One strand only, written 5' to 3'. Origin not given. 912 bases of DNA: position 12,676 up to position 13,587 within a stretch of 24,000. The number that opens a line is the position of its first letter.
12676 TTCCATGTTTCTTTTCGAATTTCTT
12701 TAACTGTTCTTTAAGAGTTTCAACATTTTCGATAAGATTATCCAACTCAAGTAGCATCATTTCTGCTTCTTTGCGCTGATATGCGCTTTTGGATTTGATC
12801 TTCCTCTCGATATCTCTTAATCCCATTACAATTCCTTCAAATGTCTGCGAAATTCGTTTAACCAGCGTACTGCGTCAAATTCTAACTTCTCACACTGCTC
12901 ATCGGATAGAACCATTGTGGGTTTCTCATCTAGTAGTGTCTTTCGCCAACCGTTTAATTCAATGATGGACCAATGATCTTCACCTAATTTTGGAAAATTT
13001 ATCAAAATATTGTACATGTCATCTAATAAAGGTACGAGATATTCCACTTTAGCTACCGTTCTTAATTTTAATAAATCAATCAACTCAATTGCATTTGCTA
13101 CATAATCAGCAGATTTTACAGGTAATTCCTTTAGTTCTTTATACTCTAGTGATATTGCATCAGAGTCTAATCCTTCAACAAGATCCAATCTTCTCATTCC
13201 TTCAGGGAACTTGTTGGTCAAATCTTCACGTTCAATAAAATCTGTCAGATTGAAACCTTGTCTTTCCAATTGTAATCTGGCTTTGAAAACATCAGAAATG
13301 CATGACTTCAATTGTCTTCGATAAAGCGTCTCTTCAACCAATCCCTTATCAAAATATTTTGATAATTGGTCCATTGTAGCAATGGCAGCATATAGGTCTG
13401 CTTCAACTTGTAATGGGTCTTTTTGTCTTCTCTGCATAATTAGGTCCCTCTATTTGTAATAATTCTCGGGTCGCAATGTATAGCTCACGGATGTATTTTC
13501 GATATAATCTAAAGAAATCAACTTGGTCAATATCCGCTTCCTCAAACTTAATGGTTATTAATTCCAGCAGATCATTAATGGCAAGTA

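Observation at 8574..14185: Complete eukaryote-type ESCRT-I / ESCRT-II / ESCRT-III / Vps4 machinery in one 5.6-kb archaeal locus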

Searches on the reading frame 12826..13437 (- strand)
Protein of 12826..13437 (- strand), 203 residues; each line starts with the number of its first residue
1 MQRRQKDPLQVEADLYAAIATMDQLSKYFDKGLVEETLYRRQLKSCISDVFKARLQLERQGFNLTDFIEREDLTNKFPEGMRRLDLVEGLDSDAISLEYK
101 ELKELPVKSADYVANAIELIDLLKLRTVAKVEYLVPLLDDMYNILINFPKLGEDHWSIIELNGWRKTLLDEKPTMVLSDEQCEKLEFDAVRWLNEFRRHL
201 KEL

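Call 3: search_protein_families(library=pfam, proteins=[window:12826-13437:-], max_evalue=1)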
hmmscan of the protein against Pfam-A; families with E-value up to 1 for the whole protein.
window:12826-13437:- (203 aa): 2 families
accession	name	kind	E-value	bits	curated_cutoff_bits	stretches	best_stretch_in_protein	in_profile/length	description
PF03997.17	VPS28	-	8.4e-13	49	24.5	1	13-199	2-187/188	VPS28 protein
PF21547.3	TTI1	-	0.16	12.3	27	1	94-119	27-52/90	TELO2-interacting protein 1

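Call 4: search_protein_families(library=ncbifam, proteins=[window:12826-13437:-], max_evalue=1)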
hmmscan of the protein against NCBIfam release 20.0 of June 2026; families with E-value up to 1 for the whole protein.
window:12826-13437:- (203 aa): 1 family
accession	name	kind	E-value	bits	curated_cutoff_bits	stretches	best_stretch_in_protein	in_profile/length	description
NF008775.0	PRK11819.1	equivalog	0.11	11.1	599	1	168-198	177-207/556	energy-dependent translational throttle protein EttA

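Call 15: search_solved_structures(query=window:12826-13437:-, max_evalue=0.1)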
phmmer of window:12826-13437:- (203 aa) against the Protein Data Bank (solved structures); distinct sequences matched with E-value up to 0.1: 1.
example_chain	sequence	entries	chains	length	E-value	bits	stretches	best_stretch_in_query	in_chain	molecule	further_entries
8z4i_A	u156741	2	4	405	0.063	16.6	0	89-187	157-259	CARF-domain cantaining dual-activated nuclease | CARF-domain containing dual-activated nuclease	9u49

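Call 17: find_encoding_contigs(protein=window:12826-13437:-, flank=10000, max_places=6)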
Protein window:12826-13437:- (203 aa): 1 contig read that carries it; 1 place shown.
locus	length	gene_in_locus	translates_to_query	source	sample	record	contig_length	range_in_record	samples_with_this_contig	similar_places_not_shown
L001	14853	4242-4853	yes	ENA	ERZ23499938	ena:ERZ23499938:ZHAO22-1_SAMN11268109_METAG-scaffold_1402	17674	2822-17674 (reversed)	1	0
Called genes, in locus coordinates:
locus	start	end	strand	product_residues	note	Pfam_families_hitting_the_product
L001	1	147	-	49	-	?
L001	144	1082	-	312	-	PF22458:RsmF-B_ferredox, PF01189:Methyltr_RsmB-F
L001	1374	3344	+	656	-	PF00009:GTP_EFTU, PF14492:EFG_III, PF00679:EFG_C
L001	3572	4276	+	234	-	PF00179:UQ_con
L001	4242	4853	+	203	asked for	PF03997:VPS28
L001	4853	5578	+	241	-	PF04157:EAP30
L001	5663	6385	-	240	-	PF05871:ESCRT-II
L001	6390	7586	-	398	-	PF04212:MIT, PF05496:RuvB_N (weak), PF00004:AAA, PF17862:AAA_lid_3, PF09336:Vps4_C (weak)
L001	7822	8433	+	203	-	PF03357:Snf7, PF03398:Ist1 (weak)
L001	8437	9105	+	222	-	PF03357:Snf7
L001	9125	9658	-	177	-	PF02002:TFIIE_alpha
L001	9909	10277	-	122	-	-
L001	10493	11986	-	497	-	PF00085:Thioredoxin (faint), PF13192:Thioredoxin_3 (weak), PF02830:V4R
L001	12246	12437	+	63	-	PF01667:Ribosomal_S27e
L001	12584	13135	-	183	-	PF22090:Gins51_C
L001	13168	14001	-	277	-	PF00705:PCNA_N, PF02747:PCNA_C (faint)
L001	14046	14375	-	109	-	-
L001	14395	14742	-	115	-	PF01096:Zn_ribbon_TFIIS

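Call 18: list_cluster_members(proteins=[window:12826-13437:-, window:12101-12826:-, window:8574-9242:-, window:9246-9857:-, window:10141-11286:+, window:11294-12013:+, window:13406-14107:-, window:8021-8554:+, window:14335-16305:-])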
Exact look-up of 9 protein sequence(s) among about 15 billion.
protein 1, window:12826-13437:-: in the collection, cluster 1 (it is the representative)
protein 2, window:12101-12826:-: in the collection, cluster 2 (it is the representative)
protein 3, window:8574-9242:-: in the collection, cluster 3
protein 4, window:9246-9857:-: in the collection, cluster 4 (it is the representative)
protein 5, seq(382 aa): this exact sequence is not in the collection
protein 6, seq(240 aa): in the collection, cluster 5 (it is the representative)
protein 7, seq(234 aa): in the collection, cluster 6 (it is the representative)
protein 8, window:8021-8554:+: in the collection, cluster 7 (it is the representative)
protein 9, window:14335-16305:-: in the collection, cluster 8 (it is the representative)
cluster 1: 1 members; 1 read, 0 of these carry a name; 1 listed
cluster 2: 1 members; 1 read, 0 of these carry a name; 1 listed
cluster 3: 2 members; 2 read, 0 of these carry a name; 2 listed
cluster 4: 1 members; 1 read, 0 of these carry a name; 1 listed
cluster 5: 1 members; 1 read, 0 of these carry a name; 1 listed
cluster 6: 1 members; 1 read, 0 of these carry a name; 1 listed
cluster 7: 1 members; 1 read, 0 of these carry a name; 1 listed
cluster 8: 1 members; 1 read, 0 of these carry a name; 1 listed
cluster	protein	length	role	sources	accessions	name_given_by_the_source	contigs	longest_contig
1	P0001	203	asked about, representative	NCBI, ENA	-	-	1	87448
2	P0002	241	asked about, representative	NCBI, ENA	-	-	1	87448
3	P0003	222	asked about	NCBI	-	-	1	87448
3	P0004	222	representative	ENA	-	-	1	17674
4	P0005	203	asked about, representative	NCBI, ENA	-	-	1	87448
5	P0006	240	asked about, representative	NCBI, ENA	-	-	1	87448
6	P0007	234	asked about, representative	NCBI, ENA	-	-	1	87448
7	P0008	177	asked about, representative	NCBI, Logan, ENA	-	-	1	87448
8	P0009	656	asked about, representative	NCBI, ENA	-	-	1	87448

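Call 26: find_homologous_proteins(query=P0007, max_evalue=0.001)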
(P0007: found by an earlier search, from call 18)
Query P0007 (234 aa): 19 proteins with E <= 0.001 among 357 candidates.
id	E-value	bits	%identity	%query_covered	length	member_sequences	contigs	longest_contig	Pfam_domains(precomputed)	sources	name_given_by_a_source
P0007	4.2e-148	509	100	100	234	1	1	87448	PF00179.32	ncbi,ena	-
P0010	1.1e-104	367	68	100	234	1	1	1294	PF00179.32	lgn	-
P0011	3.7e-99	349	66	100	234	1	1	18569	PF00179.32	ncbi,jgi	ncbi:MAG: ubiquitin-conjugating enzyme E2 [Candidatus Kariarchaeaceae archaeon]|jgi:ubiquitin-protei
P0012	8.2e-93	328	64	100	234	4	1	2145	PF00179.32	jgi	jgi:ubiquitin-protein ligase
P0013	2.1e-80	288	58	97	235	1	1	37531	PF00179.32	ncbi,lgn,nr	ncbi:MAG: hypothetical protein GPJ54_15850 [Candidatus Heimdallarchaeota archaeon]|nr:hypothetical p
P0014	2.9e-79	284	58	97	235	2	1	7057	PF00179.32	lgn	-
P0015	3.1e-79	284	54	99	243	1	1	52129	PF00179.32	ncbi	-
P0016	1.1e-78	282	56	97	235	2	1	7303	PF00179.32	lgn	-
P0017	2.1e-78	281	54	100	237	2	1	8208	PF00179.32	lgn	-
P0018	1.3e-77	279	58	100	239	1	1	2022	PF00179.32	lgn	-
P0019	5.8e-77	276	56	100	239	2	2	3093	PF00179.32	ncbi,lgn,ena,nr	ncbi:MAG: hypothetical protein IH840_17435 [Candidatus Heimdallarchaeota archaeon]|nr:hypothetical p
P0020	8.6e-74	266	59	89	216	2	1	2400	PF00179.32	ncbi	ncbi:MAG: ubiquitin-conjugating enzyme E2 variant, partial [Candidatus Kariarchaeaceae archaeon]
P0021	9.1e-71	256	52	100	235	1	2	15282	PF00179.32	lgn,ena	-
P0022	3.1e-69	251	53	92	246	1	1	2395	PF00179.32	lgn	-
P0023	3.9e-69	251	50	100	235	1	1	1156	PF00179.32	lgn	-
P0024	6.3e-68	247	53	98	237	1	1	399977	PF00179.32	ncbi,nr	ncbi:MAG: hypothetical protein INQ03_06725 [Candidatus Heimdallarchaeota archaeon]|nr:hypothetical p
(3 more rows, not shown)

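Call 39: find_homologous_proteins(query=P0001, max_evalue=0.001)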
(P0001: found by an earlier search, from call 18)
Query P0001 (203 aa): 50 proteins with E <= 0.001 among 301 candidates.
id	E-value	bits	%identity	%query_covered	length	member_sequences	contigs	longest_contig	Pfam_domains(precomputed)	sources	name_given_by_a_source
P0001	1.5e-127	441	100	100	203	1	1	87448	PF03997.18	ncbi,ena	-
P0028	8.2e-125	432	97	100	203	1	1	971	PF03997.18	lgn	-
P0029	5.0e-112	391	83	100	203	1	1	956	PF03997.18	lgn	-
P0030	4.5e-111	388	84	100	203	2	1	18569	PF03997.18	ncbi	ncbi:MAG: hypothetical protein ACXAD7_05015 [Candidatus Kariarchaeaceae archaeon]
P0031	6.8e-106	371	82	100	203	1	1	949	PF03997.18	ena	-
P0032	7.0e-106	371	80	100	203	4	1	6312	PF03997.18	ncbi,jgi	ncbi:MAG: hypothetical protein ACXAB7_20390 [Candidatus Kariarchaeaceae archaeon]|jgi:hypothetical p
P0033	1.6e-102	360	79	100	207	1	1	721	PF03997.18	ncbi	-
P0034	2.4e-100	353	77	100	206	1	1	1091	PF03997.18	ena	-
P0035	9.6e-100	351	77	100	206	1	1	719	PF03997.18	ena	-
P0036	1.4e-97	343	77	100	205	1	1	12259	PF03997.18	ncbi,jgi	ncbi:MAG: hypothetical protein ACW99A_08820 [Candidatus Kariarchaeaceae archaeon]|jgi:hypothetical p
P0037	2.3e-97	343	73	100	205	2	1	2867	PF03997.18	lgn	-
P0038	3.6e-97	342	76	100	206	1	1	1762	PF03997.18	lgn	-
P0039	7.9e-96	338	75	100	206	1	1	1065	PF03997.18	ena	-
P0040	2.4e-95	336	73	99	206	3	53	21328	PF03997.18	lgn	-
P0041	2.6e-95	336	76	100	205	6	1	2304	PF03997.18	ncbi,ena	-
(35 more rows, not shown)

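Call 41: predict_structure(alignment_id=A1)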
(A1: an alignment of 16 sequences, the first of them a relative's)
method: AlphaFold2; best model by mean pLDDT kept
length: 234 residues; sequences in the alignment: 16
mean_pLDDT: 77.5   pTM: 0.44
mean pLDDT of the five models: 77.5, 77.4, 77.1, 75.5, 74.6
residues with pLDDT >= 90: 28; 70-90: 154; 50-70: 30; < 50: 22
segments of 3 or more residues with pLDDT < 50: 115-117, 158-161, 222-234
pLDDT, mean of each block of 10 residues (from residue 1): 75 87 87 87 90 83 85 82 69 87 79 54 75 86 75 53 68 90 83 85 92 83 42 41
secondary structure, 60 per line:
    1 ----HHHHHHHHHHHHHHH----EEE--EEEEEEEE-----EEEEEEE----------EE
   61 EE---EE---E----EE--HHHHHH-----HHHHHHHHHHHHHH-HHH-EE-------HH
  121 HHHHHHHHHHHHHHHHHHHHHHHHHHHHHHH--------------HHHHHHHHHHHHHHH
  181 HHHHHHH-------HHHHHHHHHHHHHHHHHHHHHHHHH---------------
elements in order: H5-19 E24-26 E29-36 E42-48 E59-62 H80-85 H91-104 H119-151 H166-187 H195-219

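Call 43: fold_search(model_id=the predicted structure, library=pdb)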
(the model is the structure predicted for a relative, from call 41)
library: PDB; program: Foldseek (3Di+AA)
matches with E <= 10: 788; with E <= 0.001: 208
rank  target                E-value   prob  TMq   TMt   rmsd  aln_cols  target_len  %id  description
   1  4ddg_A                3.6e-05  1.00  0.37  0.23  16.8       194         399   22  Crystal structure of human OTUB1/UbcH5b~Ub/Ub (released 2012-02-22)
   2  2z5d_A                4.6e-05  1.00  0.37  0.55  12.7       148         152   20  Human ubiquitin-conjugating enzyme E2 H (released 2007-10-09)
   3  4nr3_B                4.9e-05  1.00  0.36  0.53   9.6       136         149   20  Crystal Structure of a human Mms2/Ubc13 L121G mutant (released 2014-12-10)
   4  6mj9                  5.2e-05  1.00  0.36  0.54   3.6       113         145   20  CRYSTAL STRUCTURE OF UBIQUITIN-CONJUGATING ENZYME FROM NAEGLERIA FOWLERI, APO FORM (released 2018-10-10)
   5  2ayv                  6.3e-05  1.00  0.36  0.55   2.9       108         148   28  Crystal structure of a putative ubiquitin-conjugating enzyme E2 from Toxoplasma gondii (released 2005-09-20)
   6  5d0k_A                6.7e-05  1.00  0.35  0.52   3.1       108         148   27  Structure of UbE2D2:RNF165:Ub complex (released 2015-12-09)
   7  9b5c_C                7.2e-05  1.00  0.36  0.54   2.8       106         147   29  Ubiquitin E1-Ub-E2 tetrahedral transthiolation intermediate mimic (doubly Ub-loaded) - consensus map and model (released 2024-06-05)
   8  1jbb_B                8.1e-05  1.00  0.36  0.53   3.0       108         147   23  Ubiquitin Conjugating Enzyme, Ubc13 (released 2001-06-20)
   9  2eso                  9.2e-05  1.00  0.35  0.53   3.1       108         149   27  Human Ubiquitin-Conjugating Enzyme (E2) UbcH5b mutant Ile37Ala (released 2005-12-06)
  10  6s53_C                9.2e-05  1.00  0.34  0.51   3.3       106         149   24  Crystal structure of TRIM21 RING domain in complex with an isopeptide-linked Ube2N~ubiquitin conjugate (released 2019-09-11)
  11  4onl_B                9.2e-05  1.00  0.34  0.49   9.3       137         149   20  Crystal structure of human Mms2/Ubc13_D81N, R85S, A122V, N123P (released 2015-05-06)
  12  2esk                  1.0e-04  1.00  0.36  0.55   3.0       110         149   28  Human Ubiquitin-Conjugating Enzyme (E2) UbcH5b, wild-type (released 2005-12-06)
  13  3oj4_A                1.0e-04  1.00  0.35  0.53   3.0       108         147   25  Crystal structure of the A20 ZnF4, ubiquitin and UbcH5A complex (released 2010-12-08)
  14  2gmi_A                1.0e-04  1.00  0.36  0.52   4.3       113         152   23  Mms2/Ubc13~Ubiquitin (released 2006-09-19)
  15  5zbu_B                1.1e-04  1.00  0.37  0.56   2.8       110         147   26  Crystal Structure of PA-TM-RING E3 ligase RNF13 RING domain in complex with E2~Ub (released 2019-02-27)
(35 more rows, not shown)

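Call 66: search_protein_families(library=pfam, proteins=[P0010, P0011, P0012, P0013, P0015, P0017, P0018, P0019, P0021, P0024], max_evalue=0.1)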
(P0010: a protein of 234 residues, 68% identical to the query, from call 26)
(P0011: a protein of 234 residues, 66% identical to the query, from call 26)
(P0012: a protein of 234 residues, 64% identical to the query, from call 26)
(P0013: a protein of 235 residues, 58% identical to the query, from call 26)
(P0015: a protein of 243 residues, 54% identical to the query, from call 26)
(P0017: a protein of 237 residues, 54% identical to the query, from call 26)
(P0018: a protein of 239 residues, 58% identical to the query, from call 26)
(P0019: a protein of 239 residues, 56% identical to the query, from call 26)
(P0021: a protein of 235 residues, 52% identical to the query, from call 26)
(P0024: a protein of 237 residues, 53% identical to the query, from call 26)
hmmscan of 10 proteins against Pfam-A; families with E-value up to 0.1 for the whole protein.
P0010 (234 aa): 2 families
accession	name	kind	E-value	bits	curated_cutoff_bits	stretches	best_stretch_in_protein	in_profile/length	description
PF00179.31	UQ_con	-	9.5e-10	38.7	27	1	44-104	48-110/140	Ubiquitin-conjugating enzyme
PF22314.2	NPC1_MLD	-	0.072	13.3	27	1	84-196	7-112/216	NPC1, middle luminal domain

P0011 (234 aa): 1 family
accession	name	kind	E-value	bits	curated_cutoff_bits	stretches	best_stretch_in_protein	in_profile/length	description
PF00179.31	UQ_con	-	5.5e-09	36.2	27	1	43-103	47-109/140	Ubiquitin-conjugating enzyme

P0012 (234 aa): 4 families
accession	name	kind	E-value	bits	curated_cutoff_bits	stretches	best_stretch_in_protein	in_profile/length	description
PF00179.31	UQ_con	-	4.7e-13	49.4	27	1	21-105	25-111/140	Ubiquitin-conjugating enzyme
PF05743.18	UEV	-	0.00077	19.8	27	1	31-97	36-110/121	UEV domain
PF09454.15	Vps23_core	-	0.064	13.7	26.8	0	169-213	15-59/64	Vps23 core domain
PF25163.1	UBA_RNF31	-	0.081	13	27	0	77-99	33-55/57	E3 ubiquitin-protein ligase RNF31, UBA domain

P0013 (235 aa): 3 families
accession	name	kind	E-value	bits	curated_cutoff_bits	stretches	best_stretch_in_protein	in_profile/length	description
PF00179.31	UQ_con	-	2.4e-10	40.6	27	1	45-107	49-113/140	Ubiquitin-conjugating enzyme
PF09454.15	Vps23_core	-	0.0023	18.3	26.8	1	167-217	14-64/64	Vps23 core domain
PF16888.10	YwqH-like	-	0.018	15.7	33.7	1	120-152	6-38/123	YwqH-like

P0015 (243 aa): 3 families
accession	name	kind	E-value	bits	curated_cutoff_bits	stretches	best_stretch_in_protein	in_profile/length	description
PF00179.31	UQ_con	-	2.2e-12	47.2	27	1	49-119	47-118/140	Ubiquitin-conjugating enzyme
PF08702.15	Fib_alpha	-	0.013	16.2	29.9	1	80-157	50-128/143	Fibrinogen alpha/beta chain family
PF05743.18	UEV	-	0.014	15.7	27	1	28-106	32-113/121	UEV domain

P0017 (237 aa): 6 families
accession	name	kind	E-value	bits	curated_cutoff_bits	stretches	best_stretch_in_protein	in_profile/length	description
PF00179.31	UQ_con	-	8e-10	38.9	27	1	43-119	47-124/140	Ubiquitin-conjugating enzyme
PF09454.15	Vps23_core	-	0.0099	16.3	26.8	1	169-217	14-62/64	Vps23 core domain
PF03528.20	Rabaptin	-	0.035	13.3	26.7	1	118-154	177-213/486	Rabaptin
PF17749.6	MIP-T3_C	-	0.037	14.5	25.8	1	117-151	108-142/154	Microtubule-binding protein MIP-T3 C-terminal region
PF25377.1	DUF7886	-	0.052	13.7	27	1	56-131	32-107/144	Domain of unknown function (DUF7886)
PF21179.3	BldD-like_C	-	0.061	13.6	27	0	116-154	12-50/70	DNA-binding protein BldD-like, C-terminal domain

P0018 (239 aa): 3 families
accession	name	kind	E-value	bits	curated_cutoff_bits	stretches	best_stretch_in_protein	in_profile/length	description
PF00179.31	UQ_con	-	9.6e-09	35.4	27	1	45-104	49-110/140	Ubiquitin-conjugating enzyme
PF22314.2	NPC1_MLD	-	0.00068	19.9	27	1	84-213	7-123/216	NPC1, middle luminal domain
PF16888.10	YwqH-like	-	0.0063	17.2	33.7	1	126-161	8-43/123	YwqH-like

P0019 (239 aa): 2 families
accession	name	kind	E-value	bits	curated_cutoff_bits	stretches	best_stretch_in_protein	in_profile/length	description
PF00179.31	UQ_con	-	1.5e-08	34.8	27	1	45-104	49-110/140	Ubiquitin-conjugating enzyme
PF09840.14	DUF2067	-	0.026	14.6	24.9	1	122-192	31-101/187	Uncharacterized protein conserved in archaea (DUF2067)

P0021 (235 aa): 4 families
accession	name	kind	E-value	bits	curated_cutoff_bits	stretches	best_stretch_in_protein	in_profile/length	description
PF00179.31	UQ_con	-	1e-12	48.3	27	1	45-115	49-121/140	Ubiquitin-conjugating enzyme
PF09454.15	Vps23_core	-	0.0012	19.2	26.8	1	167-212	14-59/64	Vps23 core domain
PF04197.17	Birna_RdRp_palm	-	0.049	12.9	25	1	49-99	104-154/531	Birnavirus RNA dependent RNA polymerase (VP1), palm domain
PF12097.14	DUF3573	-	0.081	12.2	26.6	0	115-157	33-76/383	Protein of unknown function (DUF3573)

P0024 (237 aa): 3 families
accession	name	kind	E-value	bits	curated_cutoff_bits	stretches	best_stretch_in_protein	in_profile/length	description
PF00179.31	UQ_con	-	2.3e-09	37.4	27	1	43-104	48-111/140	Ubiquitin-conjugating enzyme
PF12795.12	MscS_porin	-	0.0011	19.1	34.4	1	119-211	104-193/238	Mechanosensitive ion channel porin domain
PF09454.15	Vps23_core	-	0.022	15.2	26.8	1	170-209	15-54/64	Vps23 core domain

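Call 71: predict_structure(alignment_id=A3)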
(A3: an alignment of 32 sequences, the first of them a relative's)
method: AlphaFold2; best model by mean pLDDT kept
length: 203 residues; sequences in the alignment: 32
mean_pLDDT: 85.3   pTM: 0.54
mean pLDDT of the five models: 85.3, 84.5, 83.8, 78.3, 78.2
residues with pLDDT >= 90: 88; 70-90: 93; 50-70: 15; < 50: 7
segments of 3 or more residues with pLDDT < 50: 91-95
pLDDT, mean of each block of 10 residues (from residue 1): 66 89 89 82 84 81 83 88 70 50 81 97 93 96 89 90 95 94 97 93 80
secondary structure, 60 per line:
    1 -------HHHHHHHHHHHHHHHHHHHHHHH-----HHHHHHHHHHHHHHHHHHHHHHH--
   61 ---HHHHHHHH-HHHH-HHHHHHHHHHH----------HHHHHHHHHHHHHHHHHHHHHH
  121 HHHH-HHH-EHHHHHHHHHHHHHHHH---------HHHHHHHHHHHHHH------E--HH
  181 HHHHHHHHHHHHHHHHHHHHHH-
elements in order: H8-30 H36-58 H64-71 H73-76 H78-88 H99-124 H131-146 H156-169 H179-202

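Call 73: fold_search(model_id=the predicted structure, library=pdb)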
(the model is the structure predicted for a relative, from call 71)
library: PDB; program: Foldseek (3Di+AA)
matches with E <= 10: 121; with E <= 0.001: 0
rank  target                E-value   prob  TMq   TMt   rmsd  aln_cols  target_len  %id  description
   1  2j9w_B                5.1e-03  1.00  0.44  0.87   1.5        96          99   24  Structural insight into the ESCRT-I-II link and its role in MVB trafficking (released 2007-01-23)
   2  2j9w_A                1.5e-02  1.00  0.44  0.85   1.5        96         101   24  Structural insight into the ESCRT-I-II link and its role in MVB trafficking (released 2007-01-23)
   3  2g3k_A                1.5e-01  1.00  0.38  0.78   2.6        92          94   22  Crystal structure of the C-terminal domain of Vps28 (released 2006-06-27)
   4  2j9v                  2.0e-01  1.00  0.40  0.76   2.0        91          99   22  2 Angstrom X-ray structure of the yeast ESCRT-I Vps28 C-terminus (released 2007-01-23)
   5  6vme_X                2.2e-01  1.00  0.36  0.68   3.8        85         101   21  Human ESCRT-I heterotetramer headpiece (released 2020-05-20)
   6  6vme_U                3.2e-01  1.00  0.36  0.68   3.8        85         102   21  Human ESCRT-I heterotetramer headpiece (released 2020-05-20)
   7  6vme_E                4.3e-01  1.00  0.35  0.67   3.9        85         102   22  Human ESCRT-I heterotetramer headpiece (released 2020-05-20)
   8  6vme_W                6.0e-01  1.00  0.35  0.65   3.8        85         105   22  Human ESCRT-I heterotetramer headpiece (released 2020-05-20)
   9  6vme_Y                6.2e-01  1.00  0.35  0.67   1.8        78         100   23  Human ESCRT-I heterotetramer headpiece (released 2020-05-20)
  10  6vme_V                8.7e-01  1.00  0.35  0.66   3.8        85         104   22  Human ESCRT-I heterotetramer headpiece (released 2020-05-20)
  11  2f6m_B                9.1e-01  0.99  0.32  0.56   4.3        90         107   13  Structure of a Vps23-C:Vps28-N subcomplex (released 2006-04-18)
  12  7udk_A                1.1e+00  0.18  0.21  0.23  17.2       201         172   15  Crystal structure of designed helical repeat protein RPB_LRP2_R4 bound to LRPx4 peptide (released 2023-03-22)
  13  9qe1_E                1.1e+00  0.12  0.19  0.11  25.4       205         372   12  Neobacillus vireti Wadjet-II JetABC monomer (released 2025-06-25)
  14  2jx0_MODEL_1_A        1.3e+00  0.69  0.30  0.42   5.6       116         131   12  The paxillin-binding domain (PBD) of G Protein Coupled Receptor (GPCR)-kinase (GRK) interacting protein 1 (GIT (released 2008-04-29)
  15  2f6m_D                1.8e+00  0.98  0.35  0.66   3.7        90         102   13  Structure of a Vps23-C:Vps28-N subcomplex (released 2006-04-18)
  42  2f6m_C                4.6e+00  0.90  0.25  0.77   2.2        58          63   22  Structure of a Vps23-C:Vps28-N subcomplex (released 2006-04-18)
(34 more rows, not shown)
